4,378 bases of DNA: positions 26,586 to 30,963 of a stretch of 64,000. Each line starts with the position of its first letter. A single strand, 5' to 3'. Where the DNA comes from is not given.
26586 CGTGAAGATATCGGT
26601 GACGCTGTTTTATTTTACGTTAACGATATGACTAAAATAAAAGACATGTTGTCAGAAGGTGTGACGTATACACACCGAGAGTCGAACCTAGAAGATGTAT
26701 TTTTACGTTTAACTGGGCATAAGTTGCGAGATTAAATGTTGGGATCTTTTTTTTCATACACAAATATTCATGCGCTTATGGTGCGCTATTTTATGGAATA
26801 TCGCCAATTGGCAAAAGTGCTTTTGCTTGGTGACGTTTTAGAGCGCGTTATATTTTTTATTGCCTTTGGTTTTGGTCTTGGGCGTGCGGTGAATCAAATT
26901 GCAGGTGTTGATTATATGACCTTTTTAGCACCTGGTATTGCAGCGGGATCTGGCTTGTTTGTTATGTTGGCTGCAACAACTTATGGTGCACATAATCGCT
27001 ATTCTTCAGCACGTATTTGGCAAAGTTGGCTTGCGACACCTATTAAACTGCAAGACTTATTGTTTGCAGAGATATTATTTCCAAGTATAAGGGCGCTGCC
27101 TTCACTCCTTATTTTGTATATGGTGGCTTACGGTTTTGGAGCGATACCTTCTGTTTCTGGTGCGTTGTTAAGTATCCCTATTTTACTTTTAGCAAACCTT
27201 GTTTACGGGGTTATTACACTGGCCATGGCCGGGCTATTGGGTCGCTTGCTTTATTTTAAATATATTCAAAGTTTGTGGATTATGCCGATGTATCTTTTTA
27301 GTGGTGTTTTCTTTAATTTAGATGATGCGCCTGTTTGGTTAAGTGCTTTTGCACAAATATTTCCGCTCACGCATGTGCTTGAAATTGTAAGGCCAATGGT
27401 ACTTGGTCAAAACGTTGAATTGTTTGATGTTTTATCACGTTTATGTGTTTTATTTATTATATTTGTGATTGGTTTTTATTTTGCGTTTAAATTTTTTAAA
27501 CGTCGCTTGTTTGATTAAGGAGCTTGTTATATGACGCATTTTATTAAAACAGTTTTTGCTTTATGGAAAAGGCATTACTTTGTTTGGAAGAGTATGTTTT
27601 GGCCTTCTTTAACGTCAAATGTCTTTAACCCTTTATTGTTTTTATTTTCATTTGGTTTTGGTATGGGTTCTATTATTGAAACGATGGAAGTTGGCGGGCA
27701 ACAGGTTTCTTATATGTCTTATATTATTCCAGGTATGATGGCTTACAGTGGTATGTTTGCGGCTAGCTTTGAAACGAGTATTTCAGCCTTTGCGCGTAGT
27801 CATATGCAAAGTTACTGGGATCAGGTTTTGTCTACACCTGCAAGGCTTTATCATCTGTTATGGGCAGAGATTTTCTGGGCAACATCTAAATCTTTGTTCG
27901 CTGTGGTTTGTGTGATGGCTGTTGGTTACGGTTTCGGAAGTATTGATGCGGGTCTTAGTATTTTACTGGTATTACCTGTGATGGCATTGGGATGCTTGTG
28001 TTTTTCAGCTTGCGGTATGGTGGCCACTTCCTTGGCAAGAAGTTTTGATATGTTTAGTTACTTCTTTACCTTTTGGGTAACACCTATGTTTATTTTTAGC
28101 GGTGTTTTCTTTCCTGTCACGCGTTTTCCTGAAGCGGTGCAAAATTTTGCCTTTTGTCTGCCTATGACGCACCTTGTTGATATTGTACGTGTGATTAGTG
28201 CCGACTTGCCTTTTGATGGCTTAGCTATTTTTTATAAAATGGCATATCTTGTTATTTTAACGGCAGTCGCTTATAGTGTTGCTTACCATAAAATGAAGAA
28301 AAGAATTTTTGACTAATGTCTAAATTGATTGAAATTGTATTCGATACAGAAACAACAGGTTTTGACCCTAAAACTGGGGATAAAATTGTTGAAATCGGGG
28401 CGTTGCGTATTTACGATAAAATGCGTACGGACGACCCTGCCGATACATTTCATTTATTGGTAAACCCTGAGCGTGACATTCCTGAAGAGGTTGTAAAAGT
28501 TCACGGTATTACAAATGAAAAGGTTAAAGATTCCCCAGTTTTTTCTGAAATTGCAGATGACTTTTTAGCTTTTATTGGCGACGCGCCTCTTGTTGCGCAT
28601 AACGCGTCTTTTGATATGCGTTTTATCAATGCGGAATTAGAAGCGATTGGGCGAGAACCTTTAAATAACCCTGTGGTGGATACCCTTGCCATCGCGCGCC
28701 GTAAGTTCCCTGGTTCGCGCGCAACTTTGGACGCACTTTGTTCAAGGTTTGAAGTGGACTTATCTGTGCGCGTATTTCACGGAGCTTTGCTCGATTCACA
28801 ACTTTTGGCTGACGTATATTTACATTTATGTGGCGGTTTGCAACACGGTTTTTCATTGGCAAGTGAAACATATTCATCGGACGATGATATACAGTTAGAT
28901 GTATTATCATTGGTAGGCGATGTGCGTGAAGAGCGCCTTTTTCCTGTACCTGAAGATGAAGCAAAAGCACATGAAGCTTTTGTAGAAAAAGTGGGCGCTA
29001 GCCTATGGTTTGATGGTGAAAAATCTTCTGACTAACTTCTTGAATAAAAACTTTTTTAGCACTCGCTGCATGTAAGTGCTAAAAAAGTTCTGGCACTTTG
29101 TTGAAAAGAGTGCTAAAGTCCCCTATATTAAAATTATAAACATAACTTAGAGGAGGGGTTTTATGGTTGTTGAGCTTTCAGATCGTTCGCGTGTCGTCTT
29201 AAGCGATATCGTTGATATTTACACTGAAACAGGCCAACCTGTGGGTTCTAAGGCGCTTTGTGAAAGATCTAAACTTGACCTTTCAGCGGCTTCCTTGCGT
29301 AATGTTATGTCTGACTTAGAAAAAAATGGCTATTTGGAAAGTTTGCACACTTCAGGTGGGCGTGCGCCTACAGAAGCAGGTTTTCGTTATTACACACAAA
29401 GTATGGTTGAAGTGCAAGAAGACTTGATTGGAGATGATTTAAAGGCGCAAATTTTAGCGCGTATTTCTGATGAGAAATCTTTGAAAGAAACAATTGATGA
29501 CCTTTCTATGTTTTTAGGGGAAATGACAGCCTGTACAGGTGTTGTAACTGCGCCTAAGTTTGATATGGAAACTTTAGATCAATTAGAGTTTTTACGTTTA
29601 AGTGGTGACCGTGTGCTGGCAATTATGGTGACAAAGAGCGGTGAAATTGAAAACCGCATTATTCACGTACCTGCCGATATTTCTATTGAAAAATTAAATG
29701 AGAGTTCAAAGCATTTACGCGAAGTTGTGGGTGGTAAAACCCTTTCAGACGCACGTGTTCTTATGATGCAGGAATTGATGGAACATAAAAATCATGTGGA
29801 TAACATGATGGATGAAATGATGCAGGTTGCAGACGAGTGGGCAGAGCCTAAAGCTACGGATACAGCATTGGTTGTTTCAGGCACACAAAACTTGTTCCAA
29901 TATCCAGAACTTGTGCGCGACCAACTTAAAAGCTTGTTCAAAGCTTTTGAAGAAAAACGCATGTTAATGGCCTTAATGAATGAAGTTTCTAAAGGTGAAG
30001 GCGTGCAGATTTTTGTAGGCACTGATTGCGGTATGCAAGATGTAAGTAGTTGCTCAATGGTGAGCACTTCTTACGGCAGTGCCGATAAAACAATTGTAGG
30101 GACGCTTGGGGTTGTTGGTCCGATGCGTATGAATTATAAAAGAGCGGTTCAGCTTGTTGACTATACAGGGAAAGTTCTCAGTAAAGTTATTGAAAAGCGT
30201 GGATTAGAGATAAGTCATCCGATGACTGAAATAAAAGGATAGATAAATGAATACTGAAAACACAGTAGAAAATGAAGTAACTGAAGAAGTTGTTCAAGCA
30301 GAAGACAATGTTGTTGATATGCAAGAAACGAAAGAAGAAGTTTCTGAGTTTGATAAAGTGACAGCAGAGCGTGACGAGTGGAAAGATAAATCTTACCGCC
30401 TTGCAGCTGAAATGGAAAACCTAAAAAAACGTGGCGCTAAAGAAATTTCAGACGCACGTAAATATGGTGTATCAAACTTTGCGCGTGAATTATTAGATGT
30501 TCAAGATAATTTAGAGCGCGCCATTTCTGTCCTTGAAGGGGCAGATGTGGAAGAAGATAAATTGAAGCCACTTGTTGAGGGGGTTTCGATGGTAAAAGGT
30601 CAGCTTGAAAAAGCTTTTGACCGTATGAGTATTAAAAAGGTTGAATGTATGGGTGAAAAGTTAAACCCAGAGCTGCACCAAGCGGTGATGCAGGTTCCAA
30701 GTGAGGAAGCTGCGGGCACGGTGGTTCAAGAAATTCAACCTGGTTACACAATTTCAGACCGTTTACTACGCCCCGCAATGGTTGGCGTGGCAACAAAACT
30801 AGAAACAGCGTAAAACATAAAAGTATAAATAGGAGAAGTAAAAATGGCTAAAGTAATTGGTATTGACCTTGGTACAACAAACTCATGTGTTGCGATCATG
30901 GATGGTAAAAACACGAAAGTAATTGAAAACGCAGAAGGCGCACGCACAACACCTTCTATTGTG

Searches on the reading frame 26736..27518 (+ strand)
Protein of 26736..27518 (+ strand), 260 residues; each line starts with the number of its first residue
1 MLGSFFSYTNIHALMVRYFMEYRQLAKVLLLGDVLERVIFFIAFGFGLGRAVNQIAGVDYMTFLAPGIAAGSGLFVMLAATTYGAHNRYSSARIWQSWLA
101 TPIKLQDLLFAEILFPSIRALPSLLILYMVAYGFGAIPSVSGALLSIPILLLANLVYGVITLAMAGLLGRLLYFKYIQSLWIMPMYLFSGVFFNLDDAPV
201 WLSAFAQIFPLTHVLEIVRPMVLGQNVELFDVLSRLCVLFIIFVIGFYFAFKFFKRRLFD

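Call 69: search_protein_families(library=pfam, proteins=[window:26736-27518:+], max_evalue=1e-8)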
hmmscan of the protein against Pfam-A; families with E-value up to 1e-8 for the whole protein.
window:26736-27518:+ (260 aa): 1 family
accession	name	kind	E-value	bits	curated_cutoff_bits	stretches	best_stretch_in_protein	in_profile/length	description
PF01061.29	ABC2_membrane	-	1.6e-17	64.2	26.9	1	10-219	2-207/211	ABC-2 type transporter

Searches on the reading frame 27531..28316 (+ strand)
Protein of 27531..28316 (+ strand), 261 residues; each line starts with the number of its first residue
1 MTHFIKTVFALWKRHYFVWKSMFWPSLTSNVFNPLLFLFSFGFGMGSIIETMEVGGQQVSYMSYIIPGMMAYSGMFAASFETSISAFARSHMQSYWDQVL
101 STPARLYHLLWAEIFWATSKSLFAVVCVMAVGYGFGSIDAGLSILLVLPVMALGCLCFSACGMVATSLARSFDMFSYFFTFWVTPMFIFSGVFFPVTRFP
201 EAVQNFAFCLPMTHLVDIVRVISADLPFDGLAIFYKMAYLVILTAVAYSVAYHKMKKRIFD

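Call 69: search_protein_families(library=pfam, proteins=[window:27531-28316:+], max_evalue=1e-8)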
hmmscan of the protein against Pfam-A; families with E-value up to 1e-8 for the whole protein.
window:27531-28316:+ (261 aa): 2 families
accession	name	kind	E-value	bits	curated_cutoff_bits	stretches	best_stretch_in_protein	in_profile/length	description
PF01061.29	ABC2_membrane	-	1.8e-19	70.6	26.9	1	8-222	3-209/211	ABC-2 type transporter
PF12698.13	ABC2_membrane_3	-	1e-09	38.4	31.6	1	50-251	149-345/347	ABC-2 family transporter protein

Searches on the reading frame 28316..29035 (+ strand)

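Call 69: search_protein_families(library=pfam, proteins=[window:28316-29035:+], max_evalue=1e-8)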
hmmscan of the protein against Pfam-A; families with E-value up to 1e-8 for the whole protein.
window:28316-29035:+ (239 aa): 1 family
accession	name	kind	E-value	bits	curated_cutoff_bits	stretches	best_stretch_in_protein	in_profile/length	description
PF00929.31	RNase_T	-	4.8e-37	128.5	24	1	7-168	1-164/164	Exonuclease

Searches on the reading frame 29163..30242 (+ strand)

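Call 69: search_protein_families(library=pfam, proteins=[window:29163-30242:+], max_evalue=1e-8)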
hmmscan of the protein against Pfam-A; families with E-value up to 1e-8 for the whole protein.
window:29163-30242:+ (359 aa): 1 family
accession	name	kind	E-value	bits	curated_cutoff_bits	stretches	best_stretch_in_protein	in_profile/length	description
PF01628.27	HrcA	-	1.9e-56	191.9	22.2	1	109-329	2-215/215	HrcA protein C terminal domain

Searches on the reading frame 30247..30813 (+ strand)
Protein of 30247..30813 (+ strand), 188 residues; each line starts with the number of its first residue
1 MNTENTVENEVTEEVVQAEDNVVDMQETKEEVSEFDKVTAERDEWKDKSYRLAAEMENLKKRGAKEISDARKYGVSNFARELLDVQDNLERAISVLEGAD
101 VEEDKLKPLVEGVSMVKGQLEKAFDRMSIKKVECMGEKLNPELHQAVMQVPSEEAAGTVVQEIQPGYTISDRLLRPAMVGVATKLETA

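Call 69: search_protein_families(library=pfam, proteins=[window:30247-30813:+], max_evalue=1e-8)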
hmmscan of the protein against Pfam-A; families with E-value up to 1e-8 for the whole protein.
window:30247-30813:+ (188 aa): 1 family
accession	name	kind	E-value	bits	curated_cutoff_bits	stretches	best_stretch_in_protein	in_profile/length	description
PF01025.24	GrpE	-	6.3e-48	163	25.8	1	24-182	9-164/165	GrpE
